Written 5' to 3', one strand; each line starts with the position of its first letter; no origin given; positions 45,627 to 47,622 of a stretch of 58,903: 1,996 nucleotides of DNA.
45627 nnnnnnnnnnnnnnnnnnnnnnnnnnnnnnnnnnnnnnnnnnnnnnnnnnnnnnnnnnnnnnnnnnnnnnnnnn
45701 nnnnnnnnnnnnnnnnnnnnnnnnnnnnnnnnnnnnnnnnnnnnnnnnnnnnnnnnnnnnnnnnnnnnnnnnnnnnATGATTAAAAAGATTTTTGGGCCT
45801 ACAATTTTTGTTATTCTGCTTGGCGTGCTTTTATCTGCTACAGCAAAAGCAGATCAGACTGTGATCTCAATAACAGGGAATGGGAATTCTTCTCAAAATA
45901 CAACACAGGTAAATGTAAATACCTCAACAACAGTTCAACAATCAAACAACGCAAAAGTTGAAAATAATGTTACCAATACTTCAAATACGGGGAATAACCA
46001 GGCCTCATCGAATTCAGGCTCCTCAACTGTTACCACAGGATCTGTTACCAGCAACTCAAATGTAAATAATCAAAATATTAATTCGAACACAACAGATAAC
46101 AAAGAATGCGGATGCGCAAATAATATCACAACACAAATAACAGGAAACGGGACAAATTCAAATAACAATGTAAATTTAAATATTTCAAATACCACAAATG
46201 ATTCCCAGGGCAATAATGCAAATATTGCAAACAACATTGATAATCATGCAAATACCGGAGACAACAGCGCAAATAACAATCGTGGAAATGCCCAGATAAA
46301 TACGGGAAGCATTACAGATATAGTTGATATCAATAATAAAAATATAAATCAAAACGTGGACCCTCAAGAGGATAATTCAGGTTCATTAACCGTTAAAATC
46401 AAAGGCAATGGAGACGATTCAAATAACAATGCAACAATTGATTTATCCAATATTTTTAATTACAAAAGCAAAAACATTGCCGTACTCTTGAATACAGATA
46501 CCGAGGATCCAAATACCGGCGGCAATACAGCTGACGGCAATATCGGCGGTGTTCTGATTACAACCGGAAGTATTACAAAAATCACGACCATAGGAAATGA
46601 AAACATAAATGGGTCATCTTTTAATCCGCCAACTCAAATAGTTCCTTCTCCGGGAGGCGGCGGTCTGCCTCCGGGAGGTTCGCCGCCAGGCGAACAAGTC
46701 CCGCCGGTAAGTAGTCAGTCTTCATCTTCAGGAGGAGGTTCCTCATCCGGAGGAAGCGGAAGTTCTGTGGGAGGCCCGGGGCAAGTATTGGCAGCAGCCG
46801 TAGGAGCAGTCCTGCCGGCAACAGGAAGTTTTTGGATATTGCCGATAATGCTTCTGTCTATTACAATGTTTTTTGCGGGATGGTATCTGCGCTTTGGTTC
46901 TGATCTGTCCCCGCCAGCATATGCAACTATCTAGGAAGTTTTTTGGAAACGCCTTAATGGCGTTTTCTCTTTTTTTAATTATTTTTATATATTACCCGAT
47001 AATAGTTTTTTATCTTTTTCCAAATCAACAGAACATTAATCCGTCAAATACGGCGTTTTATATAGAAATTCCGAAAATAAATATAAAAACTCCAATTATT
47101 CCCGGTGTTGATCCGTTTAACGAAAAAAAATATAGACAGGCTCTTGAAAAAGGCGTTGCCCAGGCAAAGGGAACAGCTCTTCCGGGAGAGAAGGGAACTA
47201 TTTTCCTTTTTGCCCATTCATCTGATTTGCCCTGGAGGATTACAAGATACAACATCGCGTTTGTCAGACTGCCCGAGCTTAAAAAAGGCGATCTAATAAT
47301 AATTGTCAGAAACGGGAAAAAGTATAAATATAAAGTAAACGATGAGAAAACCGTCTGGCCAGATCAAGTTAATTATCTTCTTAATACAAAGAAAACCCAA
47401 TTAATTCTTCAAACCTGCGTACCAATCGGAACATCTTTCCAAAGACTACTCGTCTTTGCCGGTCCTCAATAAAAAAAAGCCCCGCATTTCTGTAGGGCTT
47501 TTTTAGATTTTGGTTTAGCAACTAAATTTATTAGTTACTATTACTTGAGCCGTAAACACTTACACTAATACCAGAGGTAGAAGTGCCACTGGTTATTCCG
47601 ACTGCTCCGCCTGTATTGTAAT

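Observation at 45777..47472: Only one of the four paralogues carries LPXTG, and it is translationally coupled to the sortase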

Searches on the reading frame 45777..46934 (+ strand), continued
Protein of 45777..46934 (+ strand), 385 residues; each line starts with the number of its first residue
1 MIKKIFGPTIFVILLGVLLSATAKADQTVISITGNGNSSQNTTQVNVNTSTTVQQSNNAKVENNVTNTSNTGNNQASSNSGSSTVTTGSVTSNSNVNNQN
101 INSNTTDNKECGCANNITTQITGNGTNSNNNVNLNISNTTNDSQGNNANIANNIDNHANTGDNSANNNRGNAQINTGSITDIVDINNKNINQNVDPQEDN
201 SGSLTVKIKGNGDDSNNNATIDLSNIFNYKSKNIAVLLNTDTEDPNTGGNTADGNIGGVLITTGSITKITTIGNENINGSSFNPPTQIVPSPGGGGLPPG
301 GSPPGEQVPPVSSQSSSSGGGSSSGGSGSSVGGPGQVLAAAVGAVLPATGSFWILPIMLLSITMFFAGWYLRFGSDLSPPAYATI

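Call 87: search_protein_families(library=pfam, proteins=[L012:3259-4032:+, L010:2140-2760:+, L006:3004-3852:+, L005:2795-3631:+, L009:65-919:+, L008:3067-3753:+, L011:3260-3937:+, L007:2948-3571:+], max_evalue=0.01)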
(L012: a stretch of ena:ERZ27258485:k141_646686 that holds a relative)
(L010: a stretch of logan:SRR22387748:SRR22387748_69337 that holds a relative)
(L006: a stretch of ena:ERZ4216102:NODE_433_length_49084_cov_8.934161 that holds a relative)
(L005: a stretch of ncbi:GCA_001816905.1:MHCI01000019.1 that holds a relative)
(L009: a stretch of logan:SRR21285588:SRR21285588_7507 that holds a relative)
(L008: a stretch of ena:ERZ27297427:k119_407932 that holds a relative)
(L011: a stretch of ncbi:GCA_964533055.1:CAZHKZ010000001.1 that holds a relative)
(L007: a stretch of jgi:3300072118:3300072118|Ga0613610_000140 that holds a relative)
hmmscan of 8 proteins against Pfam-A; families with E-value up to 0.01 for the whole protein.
L012:3259-4032:+ (257 aa): 0 families

L010:2140-2760:+ (206 aa): 0 families

L006:3004-3852:+ (282 aa): 1 family
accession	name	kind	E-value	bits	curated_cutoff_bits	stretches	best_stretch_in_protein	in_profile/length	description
PF11611.13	DUF4352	-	0.00091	20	25.9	1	160-213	7-57/122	Domain of unknown function (DUF4352)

L005:2795-3631:+ (278 aa): 0 families

L009:65-919:+ (284 aa): 0 families

L008:3067-3753:+ (228 aa): 1 family
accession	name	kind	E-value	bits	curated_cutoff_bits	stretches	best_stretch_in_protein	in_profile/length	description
PF11611.13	DUF4352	-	0.00057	20.6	25.9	1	112-213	9-112/122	Domain of unknown function (DUF4352)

L011:3260-3937:+ (225 aa): 1 family
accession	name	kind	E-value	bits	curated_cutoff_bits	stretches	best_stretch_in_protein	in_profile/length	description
PF23115.1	zf-C2H2_STOP2_3rd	-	0.0054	17.1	27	1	24-45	12-33/35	STOP2-like, C2H2-type zinc finger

L007:2948-3571:+ (207 aa): 1 family
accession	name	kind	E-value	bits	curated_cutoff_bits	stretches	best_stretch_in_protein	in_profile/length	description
PF11611.13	DUF4352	-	0.00014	22.6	25.9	1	114-198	30-119/122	Domain of unknown function (DUF4352)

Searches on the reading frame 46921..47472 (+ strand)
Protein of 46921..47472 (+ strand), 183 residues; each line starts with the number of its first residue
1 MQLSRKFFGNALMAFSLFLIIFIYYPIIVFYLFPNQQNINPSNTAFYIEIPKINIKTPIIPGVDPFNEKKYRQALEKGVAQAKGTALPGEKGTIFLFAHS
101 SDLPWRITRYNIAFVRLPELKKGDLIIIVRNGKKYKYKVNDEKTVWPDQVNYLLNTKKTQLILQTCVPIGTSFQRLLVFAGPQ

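Call 3: search_protein_families(library=pfam, proteins=[window:46921-47472:+], max_evalue=0.1)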
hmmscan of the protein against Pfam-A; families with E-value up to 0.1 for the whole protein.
window:46921-47472:+ (183 aa): 1 family
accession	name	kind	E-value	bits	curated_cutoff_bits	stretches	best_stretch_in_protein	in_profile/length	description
PF04203.18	Sortase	-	5.6e-24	84.7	26.6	1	48-181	1-123/125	Sortase domain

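Call 4: search_protein_families(library=ncbifam, proteins=[window:46921-47472:+], max_evalue=0.1)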
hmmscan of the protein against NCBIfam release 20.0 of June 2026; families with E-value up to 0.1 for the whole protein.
window:46921-47472:+ (183 aa): 7 families
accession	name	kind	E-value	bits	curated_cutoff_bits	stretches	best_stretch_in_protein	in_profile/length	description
NF033745.1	class_C_sortase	subfamily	1.4e-19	70.7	160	1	41-179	90-217/220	class C sortase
TIGR01076.1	sortase_fam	subfamily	1.4e-18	67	39.35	1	47-179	2-124/136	sortase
NF058671.1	sortase_SrtD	exception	1.2e-15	57.7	140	1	42-179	61-184/187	class D sortase, LPxTATN-specific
NF033746.1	class_D_sortase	subfamily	1.8e-15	56.9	165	1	42-180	7-131/135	class D sortase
NF033747.1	class_E_sortase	subfamily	2.2e-08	34.2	160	1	38-180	64-203/211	class E sortase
NF033748.1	class_F_sortase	subfamily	2e-05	24.2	166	1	41-166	7-133/155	class F sortase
TIGR03784.1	marine_sortase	equivalog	4.7e-05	23.1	158.25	1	113-170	102-160/174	class GN sortase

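Call 13: find_related_loci(query=window:46921-47472:+, collection=genome_contigs, flank=10000)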
Query window:46921-47472:+ (183 aa) in genome_contigs; peptide patterns used: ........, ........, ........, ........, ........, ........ (x = any residue, [..] = any of these).
291 stretches matched a pattern; 4 encode a relative of the query (tblastn E <= 1e-3); 4 distinct loci.
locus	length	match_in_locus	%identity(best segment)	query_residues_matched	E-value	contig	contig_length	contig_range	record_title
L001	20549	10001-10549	77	1-182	3e-92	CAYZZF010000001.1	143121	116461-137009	MAG TPA_asm: uncultured Gammaproteobacteria bacterium isolate SRP093762_co1_95 genome assembly, contig: NODE_60_length_1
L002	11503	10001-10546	73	1-182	3e-91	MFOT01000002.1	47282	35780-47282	MAG: Candidatus Levybacteria bacterium RIFCSPLOWO2_01_FULL_38_21 rifcsplowo2_01_scaffold_1205, whole genome shotgun sequ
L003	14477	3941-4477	69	4-182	2e-82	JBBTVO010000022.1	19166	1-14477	MAG: Patescibacteria group bacterium isolate H51-bin110_1 H51_bin110_1_000000000022, whole genome shotgun sequence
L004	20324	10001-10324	32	48-166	5e-8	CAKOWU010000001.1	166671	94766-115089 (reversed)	MAG: uncultured Bacilli bacterium isolate REFINED_METABAT215_TOP10_CONTIGS_1500_ASSEMBLY_K77_MERGED__Hadza_MoBio_hadza-E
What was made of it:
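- Tried and rejected: The genome_contigs scan with the single sortase protein gave only 3 close relatives and one unrelated Bacilli sortase (call 13).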

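Call 31: search_solved_structures(query=window:46921-47469:+, max_evalue=0.001, show_alignments=3)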
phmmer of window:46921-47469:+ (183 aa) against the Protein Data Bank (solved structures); distinct sequences matched with E-value up to 0.001: 24.
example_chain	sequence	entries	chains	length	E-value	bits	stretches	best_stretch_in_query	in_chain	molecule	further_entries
7d6p_A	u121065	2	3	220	5.1e-13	52.4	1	33-178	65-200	Sortase family protein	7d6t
6ixz_A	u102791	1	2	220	5.1e-13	52.4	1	33-178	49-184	Sortase family protein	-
24rr_A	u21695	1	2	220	3.2e-10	43.3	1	41-178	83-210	Ebp pilus assembly class C sortase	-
2xwg_A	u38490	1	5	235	1.5e-08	37.8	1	36-179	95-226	SORTASE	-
4d7w_A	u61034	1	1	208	2e-08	37.4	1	36-178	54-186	SORTASE FAMILY PROTEIN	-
8gr6_A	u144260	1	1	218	4.5e-07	33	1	42-178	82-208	Sortase-like protein, putative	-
3o0p_A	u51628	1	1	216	5.2e-07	32.8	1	45-178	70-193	Sortase family protein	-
8t28_A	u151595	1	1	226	2.1e-06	30.8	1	47-178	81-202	Class C sortase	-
8gmx_A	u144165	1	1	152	3.8e-06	30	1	68-179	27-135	Class C sortase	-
8guu_A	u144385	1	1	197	6e-06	29.3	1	42-178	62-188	Sortase-like protein, putative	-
4g1j_A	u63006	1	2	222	8.7e-06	28.8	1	47-178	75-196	Sortase family protein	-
5k9a_A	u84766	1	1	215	8.8e-06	28.8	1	47-180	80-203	Putative fimbrial associated sortase-like protein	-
6bwe_A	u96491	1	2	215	8.8e-06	28.8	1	47-180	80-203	Putative fimbrial associated sortase-like protein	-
3rbi_A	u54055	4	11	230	9.6e-06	28.7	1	47-178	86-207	Sortase family protein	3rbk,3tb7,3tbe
2kw8_A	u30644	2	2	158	1.5e-05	28.1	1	48-178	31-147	LPXTG-site transpeptidase family protein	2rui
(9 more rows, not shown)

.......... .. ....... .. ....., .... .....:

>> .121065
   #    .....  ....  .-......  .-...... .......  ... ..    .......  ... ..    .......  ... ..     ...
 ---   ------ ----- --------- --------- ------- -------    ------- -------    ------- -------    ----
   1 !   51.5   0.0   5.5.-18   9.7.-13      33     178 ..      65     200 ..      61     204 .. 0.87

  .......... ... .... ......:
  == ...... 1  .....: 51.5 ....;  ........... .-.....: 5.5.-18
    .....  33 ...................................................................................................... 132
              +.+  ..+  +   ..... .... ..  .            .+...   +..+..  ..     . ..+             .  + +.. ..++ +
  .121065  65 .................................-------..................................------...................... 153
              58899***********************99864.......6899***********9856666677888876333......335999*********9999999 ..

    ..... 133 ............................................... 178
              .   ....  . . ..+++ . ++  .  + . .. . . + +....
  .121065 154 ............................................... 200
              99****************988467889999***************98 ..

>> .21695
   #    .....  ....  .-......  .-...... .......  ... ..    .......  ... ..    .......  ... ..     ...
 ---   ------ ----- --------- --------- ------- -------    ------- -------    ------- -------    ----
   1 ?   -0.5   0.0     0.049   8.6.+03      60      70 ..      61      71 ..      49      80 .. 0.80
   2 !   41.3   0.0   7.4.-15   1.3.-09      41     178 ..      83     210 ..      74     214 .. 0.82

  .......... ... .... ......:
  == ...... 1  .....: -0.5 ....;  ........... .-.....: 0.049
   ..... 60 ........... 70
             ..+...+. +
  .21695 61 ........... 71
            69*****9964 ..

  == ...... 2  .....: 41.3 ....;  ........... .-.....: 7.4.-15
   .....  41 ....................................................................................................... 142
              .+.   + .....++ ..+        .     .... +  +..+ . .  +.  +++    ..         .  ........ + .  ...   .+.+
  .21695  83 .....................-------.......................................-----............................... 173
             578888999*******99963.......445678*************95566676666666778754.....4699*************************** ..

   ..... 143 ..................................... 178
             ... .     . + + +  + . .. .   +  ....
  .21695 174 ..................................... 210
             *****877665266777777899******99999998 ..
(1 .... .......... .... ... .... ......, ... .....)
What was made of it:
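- On Sortase superfamily (PF04203): They align with AH / TC / R of solved sortases (call 31).
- On Class C (pilus-polymerising) sortase: The DPF at aa 64-66 lies after the first strands, within the core alignment; its match to the Ebp SrtC lid region is -0.5 bits (call 31).
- Closest known: Classical sortase-assembled pili. Same: A gene cluster of related secreted proteins next to a sortase whose nearest relatives are class C/D enzymes (calls 4, 31).
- The sortase is closest in sequence to class C pilus sortases (class C model 70.7 bits, the best of the classes, call 4; PDB class C enzymes 5e-13 to 3e-10, call 31).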

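Call 33: find_homologous_proteins(query=window:46921-47472:+)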
Query window:46921-47472:+ (183 aa): 1550 proteins with E <= 0.001 among 1624 candidates; the best 120 are listed.
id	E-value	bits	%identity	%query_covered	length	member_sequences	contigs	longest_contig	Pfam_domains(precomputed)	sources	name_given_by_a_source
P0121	1.7e-109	382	100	93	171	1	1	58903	PF04203.19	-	-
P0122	4.9e-93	328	80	99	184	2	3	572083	PF04203.19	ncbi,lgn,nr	ncbi:sortase [Patescibacteria group bacterium]|nr:sortase [Patescibacteria group bacterium]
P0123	9.2e-83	294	78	92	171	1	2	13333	PF04203.19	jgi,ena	-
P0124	2.2e-82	293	71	99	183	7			PF04203.19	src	-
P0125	4.2e-82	292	76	93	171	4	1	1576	PF04203.19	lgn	-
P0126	4.8e-81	289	74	93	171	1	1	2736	PF04203.19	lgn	-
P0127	5.8e-81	289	76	93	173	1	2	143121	PF04203.19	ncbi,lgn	-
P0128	1.6e-80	287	76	93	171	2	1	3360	PF04203.19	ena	-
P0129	4.3e-80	286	76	92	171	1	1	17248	PF04203.19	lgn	-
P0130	2.5e-78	280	73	93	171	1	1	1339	PF04203.19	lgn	-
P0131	3.4e-78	280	71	97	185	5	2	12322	PF04203.19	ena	-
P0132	6.3e-78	279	70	98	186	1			PF04203.19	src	-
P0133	6.6e-77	275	69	97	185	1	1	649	PF04203.19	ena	-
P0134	9.6e-77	275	72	93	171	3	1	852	PF04203.19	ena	-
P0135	2.0e-75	270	69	97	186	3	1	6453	PF04203.19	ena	-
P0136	8.1e-75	269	69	99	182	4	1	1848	PF04203.19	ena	-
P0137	1.3e-74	268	71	93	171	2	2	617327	PF04203.19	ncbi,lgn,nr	ncbi:MAG: sortase [Candidatus Levybacteria bacterium]|nr:sortase [Candidatus Levybacteria bacterium]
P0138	1.6e-74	268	71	92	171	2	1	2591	PF04203.19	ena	-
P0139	1.7e-74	267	71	93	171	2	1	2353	PF04203.19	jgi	-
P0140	6.5e-74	266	68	93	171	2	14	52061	PF04203.19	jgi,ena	-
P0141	1.0e-73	265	71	92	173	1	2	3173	PF04203.19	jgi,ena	-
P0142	3.8e-73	263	68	97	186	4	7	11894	PF04203.19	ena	-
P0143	4.7e-73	263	68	93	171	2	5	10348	PF04203.19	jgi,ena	-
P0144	6.3e-73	262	69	93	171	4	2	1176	PF04203.19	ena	-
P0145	9.0e-73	262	70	93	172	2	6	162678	PF04203.19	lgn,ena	-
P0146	1.2e-72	261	70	93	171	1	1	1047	PF04203.19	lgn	-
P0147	1.8e-72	261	68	93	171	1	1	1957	PF04203.19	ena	-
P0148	1.9e-72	261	71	93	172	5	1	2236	PF04203.19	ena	-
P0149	3.6e-72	260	70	93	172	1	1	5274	PF04203.19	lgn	-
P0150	6.2e-72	259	69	93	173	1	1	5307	PF04203.19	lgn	-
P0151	1.1e-71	258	69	93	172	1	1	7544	PF04203.19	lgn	-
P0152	1.2e-71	258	66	97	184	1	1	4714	PF04203.19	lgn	-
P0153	1.2e-71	258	68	79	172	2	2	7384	PF04203.19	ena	-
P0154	2.1e-71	257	68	93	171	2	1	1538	PF04203.19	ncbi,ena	-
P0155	4.6e-71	256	69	92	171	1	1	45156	PF04203.19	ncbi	-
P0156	1.1e-70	255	69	93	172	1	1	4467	PF04203.19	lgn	-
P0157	2.5e-70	254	66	93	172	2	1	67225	PF04203.19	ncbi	-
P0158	4.2e-70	253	66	93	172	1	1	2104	PF04203.19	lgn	-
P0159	3.6e-69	250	66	93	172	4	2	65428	PF04203.19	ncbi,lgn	-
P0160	9.1e-69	249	64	93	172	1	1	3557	PF04203.19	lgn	-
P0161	2.2e-67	244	62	94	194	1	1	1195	PF04203.19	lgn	-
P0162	7.8e-67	242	64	93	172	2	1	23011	PF04203.19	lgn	-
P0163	1.4e-66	242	65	93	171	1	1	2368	PF04203.19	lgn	-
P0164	1.5e-66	242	61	98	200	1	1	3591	PF04203.19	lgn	-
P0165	2.2e-66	241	61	97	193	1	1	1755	PF04203.19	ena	-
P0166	3.9e-66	240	64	92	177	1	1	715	PF04203.19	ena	-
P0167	4.2e-66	240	61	97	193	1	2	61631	PF04203.19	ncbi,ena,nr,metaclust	ncbi:MAG: hypothetical protein A2W22_05010 [Candidatus Levybacteria bacterium RBG_16_35_11]|nr:MAG: 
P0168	5.0e-66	240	60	97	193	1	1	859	PF04203.19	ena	-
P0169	1.9e-65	238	60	97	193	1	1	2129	PF04203.19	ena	-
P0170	4.4e-65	237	61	95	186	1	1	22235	PF04203.19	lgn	-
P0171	2.6e-64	234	59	97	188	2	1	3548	PF04203.19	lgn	-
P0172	3.2e-64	234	60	97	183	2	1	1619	PF04203.19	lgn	-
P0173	5.9e-64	233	58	96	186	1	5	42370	PF04203.19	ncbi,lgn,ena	-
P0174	6.9e-64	233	63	93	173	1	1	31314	PF04203.19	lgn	-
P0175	8.5e-64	233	78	73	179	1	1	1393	PF04203.19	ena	-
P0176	1.0e-63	232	60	97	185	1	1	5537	PF04203.19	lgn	-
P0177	1.2e-63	232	60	97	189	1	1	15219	PF04203.19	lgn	-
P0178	1.6e-63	232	60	97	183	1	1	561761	PF04203.19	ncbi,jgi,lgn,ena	-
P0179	1.7e-63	232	60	97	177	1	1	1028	PF04203.19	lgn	-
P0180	3.3e-63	231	59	97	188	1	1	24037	PF04203.19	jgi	jgi:LPXTG-site transpeptidase (sortase) family protein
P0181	5.6e-63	230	59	98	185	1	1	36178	PF04203.19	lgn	-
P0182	6.9e-63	230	60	95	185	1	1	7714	PF04203.19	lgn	-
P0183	1.2e-62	229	58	99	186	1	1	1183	PF04203.19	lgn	-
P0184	4.1e-62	227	59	92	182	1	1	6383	PF04203.19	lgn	-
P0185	5.7e-62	227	59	97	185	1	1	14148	PF04203.19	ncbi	-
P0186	1.3e-61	225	59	96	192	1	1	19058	PF04203.19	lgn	-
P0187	1.7e-61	225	82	67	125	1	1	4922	PF04203.19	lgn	-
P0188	2.0e-61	225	56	97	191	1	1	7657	PF04203.19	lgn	-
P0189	3.8e-61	224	58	97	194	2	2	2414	PF04203.19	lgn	-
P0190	1.8e-60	222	60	97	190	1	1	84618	PF04203.19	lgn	-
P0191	2.0e-60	222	56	97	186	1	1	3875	PF04203.19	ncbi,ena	-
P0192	2.1e-60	222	56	97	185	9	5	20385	PF04203.19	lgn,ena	-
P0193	3.5e-60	221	58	95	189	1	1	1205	PF04203.19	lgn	-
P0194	3.7e-60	221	58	98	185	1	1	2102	PF04203.19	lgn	-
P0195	3.8e-60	221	55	97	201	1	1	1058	PF04203.19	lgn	-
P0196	4.5e-60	220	55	97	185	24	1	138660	PF04203.19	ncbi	-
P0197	4.7e-60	220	57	96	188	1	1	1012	PF04203.19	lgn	-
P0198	5.0e-60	220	60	96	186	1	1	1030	PF04203.19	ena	-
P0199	7.0e-60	220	58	97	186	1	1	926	PF04203.19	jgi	jgi:LPXTG-site transpeptidase (sortase) family protein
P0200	1.2e-59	219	56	97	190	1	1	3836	PF04203.19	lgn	-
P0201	1.2e-59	219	60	95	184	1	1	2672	PF04203.19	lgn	-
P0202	1.3e-59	219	56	98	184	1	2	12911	PF04203.19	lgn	-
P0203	1.3e-59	219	58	97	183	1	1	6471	PF04203.19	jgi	jgi:LPXTG-site transpeptidase (sortase) family protein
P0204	1.5e-59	219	59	95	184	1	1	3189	PF04203.19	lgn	-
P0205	1.6e-59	219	58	97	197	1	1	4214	PF04203.19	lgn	-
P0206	1.6e-59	219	55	97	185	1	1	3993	PF04203.19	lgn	-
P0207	1.7e-59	219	56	97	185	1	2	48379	PF04203.19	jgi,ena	jgi:sortase A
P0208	1.8e-59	219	55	96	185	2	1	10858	PF04203.19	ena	-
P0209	1.8e-59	219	56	100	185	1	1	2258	PF04203.19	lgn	-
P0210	1.9e-59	218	58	96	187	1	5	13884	PF04203.19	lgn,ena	-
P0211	2.0e-59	218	59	93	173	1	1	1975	PF04203.19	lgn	-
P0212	2.3e-59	218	60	93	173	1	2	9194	PF04203.19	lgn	-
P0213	2.4e-59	218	58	97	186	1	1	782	PF04203.19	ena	-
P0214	2.5e-59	218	60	97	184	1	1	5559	PF04203.19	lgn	-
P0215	3.2e-59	218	58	96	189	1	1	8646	PF04203.19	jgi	jgi:LPXTG-site transpeptidase (sortase) family protein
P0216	3.2e-59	218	57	96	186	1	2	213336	PF04203.19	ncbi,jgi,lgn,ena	-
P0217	3.6e-59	218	55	97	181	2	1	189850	PF04203.19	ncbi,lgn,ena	-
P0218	3.7e-59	217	55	98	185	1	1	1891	PF04203.19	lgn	-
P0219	3.9e-59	217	57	96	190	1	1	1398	PF04203.19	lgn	-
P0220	4.0e-59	217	56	97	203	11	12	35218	PF04203.19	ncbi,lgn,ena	-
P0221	4.4e-59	217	59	95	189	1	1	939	PF04203.19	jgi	-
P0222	5.2e-59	217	58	95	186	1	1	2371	PF04203.19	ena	-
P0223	6.2e-59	217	57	96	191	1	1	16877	PF04203.19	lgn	-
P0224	7.5e-59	216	57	96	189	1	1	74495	PF04203.19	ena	-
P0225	7.8e-59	216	57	97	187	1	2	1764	PF04203.19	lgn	-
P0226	8.0e-59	216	57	98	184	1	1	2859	PF04203.19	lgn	-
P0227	9.0e-59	216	56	97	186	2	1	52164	PF04203.19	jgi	jgi:sortase A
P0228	9.1e-59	216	59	95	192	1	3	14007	PF04203.19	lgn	-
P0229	9.3e-59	216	57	98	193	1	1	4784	PF04203.19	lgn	-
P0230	9.4e-59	216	56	97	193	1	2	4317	PF04203.19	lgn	-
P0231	9.6e-59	216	58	96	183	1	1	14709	PF04203.19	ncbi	-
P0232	9.7e-59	216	56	98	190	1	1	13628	PF04203.19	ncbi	-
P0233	9.9e-59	216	56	96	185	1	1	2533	PF04203.19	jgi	jgi:sortase A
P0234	1.0e-58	216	58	96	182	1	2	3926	PF04203.19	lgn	-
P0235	1.1e-58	216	56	84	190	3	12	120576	PF04203.19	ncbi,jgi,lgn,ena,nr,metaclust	ncbi:MAG: hypothetical protein CO135_02590 [Candidatus Levybacteria bacterium CG_4_9_14_3_um_filter_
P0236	1.2e-58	216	54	97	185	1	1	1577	PF04203.19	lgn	-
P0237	1.2e-58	216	56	97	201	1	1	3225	PF04203.19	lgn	-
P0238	1.3e-58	216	55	97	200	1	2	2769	PF04203.19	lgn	-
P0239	1.4e-58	216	54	97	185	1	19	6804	PF04203.19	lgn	-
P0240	2.0e-58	215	56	95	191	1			PF04203.19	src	-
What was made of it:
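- Checked: The public collection's own gene call for this window starts the sortase at the second Met (46957, 171 aa; call 33).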

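Call 74: find_related_loci(query=A5, collection=metagenome_contigs, flank=7000)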
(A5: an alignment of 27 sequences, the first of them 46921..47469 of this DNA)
Query A5 (183 aa) in metagenome_contigs; peptide patterns used: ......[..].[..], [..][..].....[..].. (x = any residue, [..] = any of these).
237 stretches matched a pattern; 202 encode a relative of the query (tblastn E <= 1e-3); the best 80 are kept; 80 distinct loci.
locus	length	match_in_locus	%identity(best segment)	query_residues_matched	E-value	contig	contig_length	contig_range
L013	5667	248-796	78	1-183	1e-94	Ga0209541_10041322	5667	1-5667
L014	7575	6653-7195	78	1-180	3e-93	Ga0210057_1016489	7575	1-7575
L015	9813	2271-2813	78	1-180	3e-93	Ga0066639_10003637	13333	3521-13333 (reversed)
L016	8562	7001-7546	73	1-182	2e-90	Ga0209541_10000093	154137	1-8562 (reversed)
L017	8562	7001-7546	73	1-182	2e-90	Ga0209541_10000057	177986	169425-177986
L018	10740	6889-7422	75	5-182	3e-89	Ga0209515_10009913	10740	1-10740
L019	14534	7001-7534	72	5-182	9e-86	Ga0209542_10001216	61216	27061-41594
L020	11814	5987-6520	71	5-182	1e-83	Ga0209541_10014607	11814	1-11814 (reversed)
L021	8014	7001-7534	71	5-182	1e-83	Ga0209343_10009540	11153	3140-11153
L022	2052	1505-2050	70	1-182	5e-87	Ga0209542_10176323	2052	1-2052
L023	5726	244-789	69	1-182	3e-83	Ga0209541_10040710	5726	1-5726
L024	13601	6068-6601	67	5-182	1e-82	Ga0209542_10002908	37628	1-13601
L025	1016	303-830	70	5-180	6e-90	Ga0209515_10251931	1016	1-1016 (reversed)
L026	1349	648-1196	68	1-183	7e-88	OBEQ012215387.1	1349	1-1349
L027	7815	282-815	69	5-182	9e-82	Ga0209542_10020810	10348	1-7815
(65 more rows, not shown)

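Call 87: search_protein_families(library=pfam, proteins=[L001:3948-4673:+], max_evalue=0.01)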
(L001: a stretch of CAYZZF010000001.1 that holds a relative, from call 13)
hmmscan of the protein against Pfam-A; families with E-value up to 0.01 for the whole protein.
L001:3948-4673:+ (241 aa): 0 families
